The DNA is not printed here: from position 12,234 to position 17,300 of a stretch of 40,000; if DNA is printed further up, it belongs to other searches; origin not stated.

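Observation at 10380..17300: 2306-aa giant multidomain protein occupying 17% of the genome at the end of the virion module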

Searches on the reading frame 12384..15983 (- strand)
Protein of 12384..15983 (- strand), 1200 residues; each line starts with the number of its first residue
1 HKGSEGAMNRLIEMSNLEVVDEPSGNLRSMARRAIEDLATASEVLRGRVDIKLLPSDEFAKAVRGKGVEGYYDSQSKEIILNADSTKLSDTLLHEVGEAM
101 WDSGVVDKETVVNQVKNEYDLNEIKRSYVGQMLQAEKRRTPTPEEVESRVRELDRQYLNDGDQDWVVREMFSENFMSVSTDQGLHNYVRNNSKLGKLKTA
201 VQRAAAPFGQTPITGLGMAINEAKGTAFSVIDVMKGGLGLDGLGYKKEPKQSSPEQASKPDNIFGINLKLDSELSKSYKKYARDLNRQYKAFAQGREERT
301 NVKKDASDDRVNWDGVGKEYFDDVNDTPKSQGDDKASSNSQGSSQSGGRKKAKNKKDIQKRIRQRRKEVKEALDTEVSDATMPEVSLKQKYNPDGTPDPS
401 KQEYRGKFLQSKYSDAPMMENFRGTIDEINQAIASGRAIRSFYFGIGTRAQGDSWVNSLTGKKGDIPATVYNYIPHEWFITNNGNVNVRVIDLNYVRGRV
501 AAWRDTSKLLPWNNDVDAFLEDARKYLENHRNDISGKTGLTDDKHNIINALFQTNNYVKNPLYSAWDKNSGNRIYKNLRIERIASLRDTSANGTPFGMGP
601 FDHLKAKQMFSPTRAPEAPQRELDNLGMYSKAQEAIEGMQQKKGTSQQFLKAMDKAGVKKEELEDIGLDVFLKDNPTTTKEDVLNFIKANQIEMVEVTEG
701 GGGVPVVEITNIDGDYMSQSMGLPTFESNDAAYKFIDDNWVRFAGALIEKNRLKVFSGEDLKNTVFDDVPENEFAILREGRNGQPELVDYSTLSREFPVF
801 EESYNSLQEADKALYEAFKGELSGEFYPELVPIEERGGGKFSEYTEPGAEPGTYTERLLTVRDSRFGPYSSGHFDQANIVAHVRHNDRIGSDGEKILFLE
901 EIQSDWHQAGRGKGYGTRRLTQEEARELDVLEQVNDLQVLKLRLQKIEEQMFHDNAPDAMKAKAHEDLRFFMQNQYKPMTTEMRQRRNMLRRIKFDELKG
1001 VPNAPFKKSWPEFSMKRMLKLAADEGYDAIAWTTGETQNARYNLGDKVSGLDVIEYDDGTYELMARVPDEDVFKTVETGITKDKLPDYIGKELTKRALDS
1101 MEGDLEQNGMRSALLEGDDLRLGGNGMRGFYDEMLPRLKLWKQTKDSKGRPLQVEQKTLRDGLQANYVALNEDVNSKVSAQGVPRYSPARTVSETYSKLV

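Call 55: search_solved_structures(query=A1, max_evalue=5, show_alignments=2)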
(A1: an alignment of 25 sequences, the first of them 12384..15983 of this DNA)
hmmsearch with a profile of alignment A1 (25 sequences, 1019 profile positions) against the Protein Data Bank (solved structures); distinct sequences matched with E-value up to 5: 2.
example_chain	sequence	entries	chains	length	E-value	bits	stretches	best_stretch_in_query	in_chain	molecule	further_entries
6ynx_t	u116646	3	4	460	0.0019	19.4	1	242-365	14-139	ATPTT2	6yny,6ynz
3fot_A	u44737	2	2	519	2.9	8.8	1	408-466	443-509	15-O-acetyltransferase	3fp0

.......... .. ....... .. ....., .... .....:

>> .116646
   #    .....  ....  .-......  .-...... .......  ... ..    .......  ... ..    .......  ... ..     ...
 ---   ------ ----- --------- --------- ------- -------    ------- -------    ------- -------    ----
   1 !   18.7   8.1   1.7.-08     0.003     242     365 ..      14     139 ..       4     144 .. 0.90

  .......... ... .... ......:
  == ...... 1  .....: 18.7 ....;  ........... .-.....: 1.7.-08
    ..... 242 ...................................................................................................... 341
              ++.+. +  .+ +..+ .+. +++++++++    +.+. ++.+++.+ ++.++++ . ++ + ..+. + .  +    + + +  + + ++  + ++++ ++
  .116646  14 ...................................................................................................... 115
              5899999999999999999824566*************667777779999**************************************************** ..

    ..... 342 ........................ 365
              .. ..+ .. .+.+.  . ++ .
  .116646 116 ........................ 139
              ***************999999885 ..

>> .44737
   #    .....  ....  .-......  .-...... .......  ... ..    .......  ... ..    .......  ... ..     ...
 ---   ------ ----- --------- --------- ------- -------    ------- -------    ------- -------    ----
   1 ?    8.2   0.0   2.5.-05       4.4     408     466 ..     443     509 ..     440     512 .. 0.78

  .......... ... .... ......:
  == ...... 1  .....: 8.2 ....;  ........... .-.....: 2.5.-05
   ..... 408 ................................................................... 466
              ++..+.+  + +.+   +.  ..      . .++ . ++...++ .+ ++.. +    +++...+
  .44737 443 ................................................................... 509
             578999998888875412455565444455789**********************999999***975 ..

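Call 57: predict_structure(alignment_id=A1)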
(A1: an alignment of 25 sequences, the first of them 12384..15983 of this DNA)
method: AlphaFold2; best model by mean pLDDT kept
length: 1200 residues; sequences in the alignment: 25
mean_pLDDT: 67.1   pTM: 0.41
mean pLDDT of the five models: 67.1, 66.2, 66.1, 65.0, 64.7
residues with pLDDT >= 90: 159; 70-90: 485; 50-70: 236; < 50: 320
segments of 3 or more residues with pLDDT < 50: 191-266, 277-352, 375-383, 407-426, 435-437, 443-469, 476-489, 554-620, 952-954, 1191-1200
pLDDT, mean of each block of 10 residues (from residue 1): 68 73 71 80 74 85 71 85 84 86 70 67 83 76 86 76 77 75 63 40 35 33 34 29 38 43 46 47 40 38 41 38 39 32 34 56 59 47 54 60 49 38 47 52 40 32 43 49 40 59 68 82 75 71 81 39 29 31 30 30 28 33 77 89 90 91 91 88 89 84 67 69 75 85 86 90 80 89 82 58 84 85 83 58 80 88 80 84 93 91 91 74 73 62 57 55 65 61 81 71 89 95 94 89 74 91 87 87 80 86 83 86 76 92 87 91 90 89 79 35
secondary structure, 60 per line:
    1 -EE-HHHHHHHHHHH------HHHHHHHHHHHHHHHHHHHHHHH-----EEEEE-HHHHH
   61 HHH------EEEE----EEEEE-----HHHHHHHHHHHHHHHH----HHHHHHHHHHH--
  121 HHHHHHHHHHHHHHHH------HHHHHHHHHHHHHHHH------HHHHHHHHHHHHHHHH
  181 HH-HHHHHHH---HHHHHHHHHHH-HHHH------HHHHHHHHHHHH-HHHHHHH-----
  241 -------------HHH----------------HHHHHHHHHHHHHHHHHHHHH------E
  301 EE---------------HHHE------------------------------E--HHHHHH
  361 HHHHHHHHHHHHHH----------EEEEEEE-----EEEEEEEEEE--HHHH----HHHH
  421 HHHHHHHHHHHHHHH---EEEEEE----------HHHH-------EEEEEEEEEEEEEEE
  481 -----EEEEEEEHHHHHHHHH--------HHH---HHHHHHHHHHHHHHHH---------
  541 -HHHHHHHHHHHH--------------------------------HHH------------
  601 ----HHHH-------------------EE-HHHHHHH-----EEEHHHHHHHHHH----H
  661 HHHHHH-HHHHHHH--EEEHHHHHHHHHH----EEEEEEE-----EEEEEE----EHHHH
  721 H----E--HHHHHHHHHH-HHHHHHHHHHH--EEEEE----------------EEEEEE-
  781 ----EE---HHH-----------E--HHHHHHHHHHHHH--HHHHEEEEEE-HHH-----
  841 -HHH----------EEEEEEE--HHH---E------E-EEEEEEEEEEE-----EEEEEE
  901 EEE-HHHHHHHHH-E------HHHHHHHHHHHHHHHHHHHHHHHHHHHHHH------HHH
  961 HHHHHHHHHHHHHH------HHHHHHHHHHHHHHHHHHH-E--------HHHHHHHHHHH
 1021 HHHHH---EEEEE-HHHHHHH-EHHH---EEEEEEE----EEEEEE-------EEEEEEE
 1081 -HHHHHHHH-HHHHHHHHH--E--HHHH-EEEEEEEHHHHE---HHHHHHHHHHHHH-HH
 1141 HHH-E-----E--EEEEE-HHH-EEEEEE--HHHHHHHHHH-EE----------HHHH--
elements in order (helices of 4 or more, strands of 3 or more residues): H5-15 H22-44 E50-54 H56-63 E70-73 E78-82 H88-103 H108-118 H121-136 H143-158 H165-182 H184-190 H194-204 H206-209 H216-227 H229-235 H273-293 E300-302 H355-374 E385-391 E397-406 H409-412 H417-435 E439-444 H455-458 E466-480 E486-492 H493-501 H516-531 H542-553 H605-608 H631-637 E643-645 H646-655 H660-666 H668-674 E677-679 H680-689 E694-700 E706-711 H717-721 H729-738 H740-750 E753-757 E774-779 H807-819 H822-825 E826-831 E855-861 E879-889 E895-903 H905-913 H922-951 H958-974 H981-999 H1010-1025 E1029-1033 H1035-1041 E1050-1056 E1061-1066 E1074-1080 H1082-1089 H1091-1099 H1105-1108 E1110-1116 H1117-1120 H1125-1137 H1139-1143 E1154-1158 E1164-1169 H1172-1181 H1195-1198

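Call 60: fold_search(model_id=the predicted structure, library=pdb)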
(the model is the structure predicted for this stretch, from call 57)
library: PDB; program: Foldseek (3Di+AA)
matches with E <= 10: 331; with E <= 0.001: 0
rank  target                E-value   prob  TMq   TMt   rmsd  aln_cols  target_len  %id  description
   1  9obo_C                1.6e-01  0.60  0.05  0.08  19.3       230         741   10  Crystal structure of Mycobacterium tuberculosis isocitrate lyase 2 fixed in the apo form with disulfide bonds (released 2026-03-18)
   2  2fxf_B                1.6e-01  0.44  0.05  0.27  28.8       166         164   13  Human spermidine/spermine N1-acetyltransferase (released 2006-02-14)
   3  9mjg_D                1.8e-01  0.21  0.04  0.13  25.3       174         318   13  Crystal structure of HAT1 in complex with XS380871 (released 2025-02-05)
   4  9mjg_C                1.9e-01  0.21  0.04  0.13  25.4       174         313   13  Crystal structure of HAT1 in complex with XS380871 (released 2025-02-05)
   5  9mjg_A                1.9e-01  0.20  0.04  0.13  25.3       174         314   13  Crystal structure of HAT1 in complex with XS380871 (released 2025-02-05)
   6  2b4d_A                2.0e-01  0.33  0.05  0.26  28.7       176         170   14  SSAT+COA+SP- SP disordered (released 2006-01-17)
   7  2p0w_B                2.1e-01  0.18  0.04  0.12  27.6       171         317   13  Human histone acetyltransferase 1 (HAT1) (released 2007-03-13)
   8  3bj7_A                2.4e-01  0.28  0.04  0.26  31.2       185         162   14  Spermine/spermidine N1-acetyltransferase from mouse: Crystal structure of a ternary complex reveals solvent-mediated s (released 2008-09-16)
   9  3bj7_B                2.8e-01  0.51  0.04  0.27  30.9       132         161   14  Spermine/spermidine N1-acetyltransferase from mouse: Crystal structure of a ternary complex reveals solvent-mediated s (released 2008-09-16)
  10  9bi4_C                2.8e-01  0.07  0.04  0.08  17.5       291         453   13  cryo EM structure of dsDNA bound Mre11-Rad50 complex (released 2025-01-15)
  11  2b5g_A                3.0e-01  0.28  0.05  0.27  29.7       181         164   12  Wild Type SSAT- 1.7A structure (released 2006-01-17)
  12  2b4b_B                3.3e-01  0.25  0.05  0.26  29.6       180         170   12  SSAT+COA+BE-3-3-3, K26R mutant (released 2006-01-17)
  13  2b3u_A                3.4e-01  0.35  0.04  0.26  31.4       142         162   12  Human Spermine spermidine acetyltransferase K26R mutant (released 2006-01-17)
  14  2f5i_A                3.4e-01  0.25  0.05  0.26  31.6       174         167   13  X-ray structure of spermidine/spermine N1-acetyltransferase (SAT) from Homo sapiens (released 2005-12-06)
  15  6rfx_E                3.6e-01  0.63  0.03  0.08   5.0        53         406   13  Crystal structure of Eis2 from Mycobacterium abscessus (released 2019-07-10)
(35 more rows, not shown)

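Call 66: fold_search(model_id=the predicted structure, library=viral)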
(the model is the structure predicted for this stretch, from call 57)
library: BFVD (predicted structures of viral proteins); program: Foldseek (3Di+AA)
matches with E <= 10: 228; with E <= 0.001: 24
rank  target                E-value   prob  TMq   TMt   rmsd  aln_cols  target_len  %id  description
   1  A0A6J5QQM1            2.5e-28  1.00  0.29  0.39  24.9       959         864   20  Uncharacterized protein [uncultured Caudovirales phage]
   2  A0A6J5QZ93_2          5.0e-25  1.00  0.29  0.30  26.3      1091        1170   16  Uncharacterized protein [uncultured Caudovirales phage]
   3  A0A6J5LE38            8.6e-24  1.00  0.28  0.42  10.2       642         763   22  Uncharacterized protein [uncultured Caudovirales phage]
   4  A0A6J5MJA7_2          8.4e-22  1.00  0.24  0.24  19.0       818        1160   16  EF-hand domain-containing protein [uncultured Caudovirales phage]
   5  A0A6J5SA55            5.0e-18  1.00  0.24  0.24  10.8       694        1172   19  Gene product 88 domain-containing protein [uncultured Caudovirales phage]
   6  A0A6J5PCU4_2          2.7e-16  1.00  0.17  0.15  28.3      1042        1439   16  Uncharacterized protein (Fragment) [uncultured Caudovirales phage]
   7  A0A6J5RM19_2          3.4e-16  1.00  0.17  0.18  14.7       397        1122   24  Gene product 88 domain-containing protein [uncultured Caudovirales phage]
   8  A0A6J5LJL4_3          3.9e-14  1.00  0.20  0.18  12.9       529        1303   19  LT_GEWL domain containing protein [uncultured Caudovirales phage]
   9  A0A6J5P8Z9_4          3.2e-13  1.00  0.15  0.13  12.0       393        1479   20  ART-PolyVal-like domain-containing protein [uncultured Caudovirales phage]
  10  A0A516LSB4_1          3.2e-13  1.00  0.18  0.20  39.7      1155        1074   14  (no name in the UniProt tables at hand)
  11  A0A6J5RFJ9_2          1.3e-12  1.00  0.19  0.18   8.1       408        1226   20  Large polyvalent protein associated domain-containing protein [uncultured Caudovirales phage]
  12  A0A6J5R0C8            3.2e-12  1.00  0.21  0.23  23.1      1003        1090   13  Uncharacterized protein [uncultured Caudovirales phage]
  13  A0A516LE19            8.2e-12  1.00  0.18  0.18  25.4       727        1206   16  (no name in the UniProt tables at hand)
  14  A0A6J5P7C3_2          5.8e-11  1.00  0.17  0.16  25.5      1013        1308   13  Uncharacterized protein [uncultured Caudovirales phage]
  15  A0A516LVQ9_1          1.3e-10  1.00  0.17  0.20  13.6       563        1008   15  (no name in the UniProt tables at hand)
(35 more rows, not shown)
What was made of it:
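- There are 24 significant structural matches to large proteins of uncultured phages, several annotated ART-PolyVal-like or LPD-containing (call 66). Some structural relatives carry a lytic transglycosylase domain (LT_GEWL; call 66).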

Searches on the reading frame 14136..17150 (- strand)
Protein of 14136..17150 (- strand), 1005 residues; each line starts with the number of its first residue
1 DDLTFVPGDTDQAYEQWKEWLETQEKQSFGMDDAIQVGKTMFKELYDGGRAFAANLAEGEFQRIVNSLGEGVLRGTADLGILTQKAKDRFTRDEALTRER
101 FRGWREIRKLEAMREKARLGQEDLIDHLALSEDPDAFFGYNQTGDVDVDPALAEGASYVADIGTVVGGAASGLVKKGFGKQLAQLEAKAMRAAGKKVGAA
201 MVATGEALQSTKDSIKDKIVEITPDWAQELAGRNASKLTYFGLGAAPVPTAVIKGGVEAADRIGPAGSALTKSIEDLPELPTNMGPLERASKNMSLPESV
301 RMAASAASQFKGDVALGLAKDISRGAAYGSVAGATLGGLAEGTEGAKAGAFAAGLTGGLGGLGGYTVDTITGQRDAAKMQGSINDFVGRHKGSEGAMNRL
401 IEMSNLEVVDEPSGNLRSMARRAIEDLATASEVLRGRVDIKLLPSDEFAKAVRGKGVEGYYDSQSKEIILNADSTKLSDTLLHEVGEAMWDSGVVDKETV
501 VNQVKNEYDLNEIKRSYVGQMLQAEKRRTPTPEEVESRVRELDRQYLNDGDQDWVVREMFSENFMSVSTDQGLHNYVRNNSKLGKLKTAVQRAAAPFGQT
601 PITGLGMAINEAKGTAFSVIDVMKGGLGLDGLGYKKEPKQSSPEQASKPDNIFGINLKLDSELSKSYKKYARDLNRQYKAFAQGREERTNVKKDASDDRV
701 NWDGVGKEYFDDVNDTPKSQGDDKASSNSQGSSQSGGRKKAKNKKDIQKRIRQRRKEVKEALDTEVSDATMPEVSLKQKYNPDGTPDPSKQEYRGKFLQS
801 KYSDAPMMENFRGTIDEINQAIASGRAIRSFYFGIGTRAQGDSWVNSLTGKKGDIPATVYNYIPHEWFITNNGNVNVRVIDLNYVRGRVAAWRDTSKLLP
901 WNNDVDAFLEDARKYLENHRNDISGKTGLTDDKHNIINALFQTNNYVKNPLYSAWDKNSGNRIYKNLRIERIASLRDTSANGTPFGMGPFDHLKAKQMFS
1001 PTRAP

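Call 90: find_related_loci(query=window:14136-17150:-, collection=viral_contigs, flank=10000)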
Query window:14136-17150:- (1005 aa) in viral_contigs; peptide patterns used: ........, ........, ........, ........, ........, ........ (x = any residue, [..] = any of these).
8 stretches matched a pattern; 6 encode a relative of the query (tblastn E <= 1e-3); 4 distinct loci.
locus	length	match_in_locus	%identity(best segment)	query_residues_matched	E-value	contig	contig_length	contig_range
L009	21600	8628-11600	71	1-1004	0e+0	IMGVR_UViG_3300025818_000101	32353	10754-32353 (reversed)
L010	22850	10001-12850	54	1-1003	0e+0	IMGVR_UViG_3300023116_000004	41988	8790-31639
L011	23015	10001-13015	71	1-1004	0e+0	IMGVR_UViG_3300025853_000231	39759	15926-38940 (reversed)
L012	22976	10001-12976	71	1-1005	0e+0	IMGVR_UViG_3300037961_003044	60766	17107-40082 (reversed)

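Call 91: find_related_loci(query=window:14136-17150:-, collection=genome_contigs, flank=10000)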
Query window:14136-17150:- (1005 aa) in genome_contigs; peptide patterns used: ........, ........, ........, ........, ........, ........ (x = any residue, [..] = any of these).
17 stretches matched a pattern, but none encodes a relative of the query by tblastn (E <= 1e-3).
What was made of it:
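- The host is unknown (call 91).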
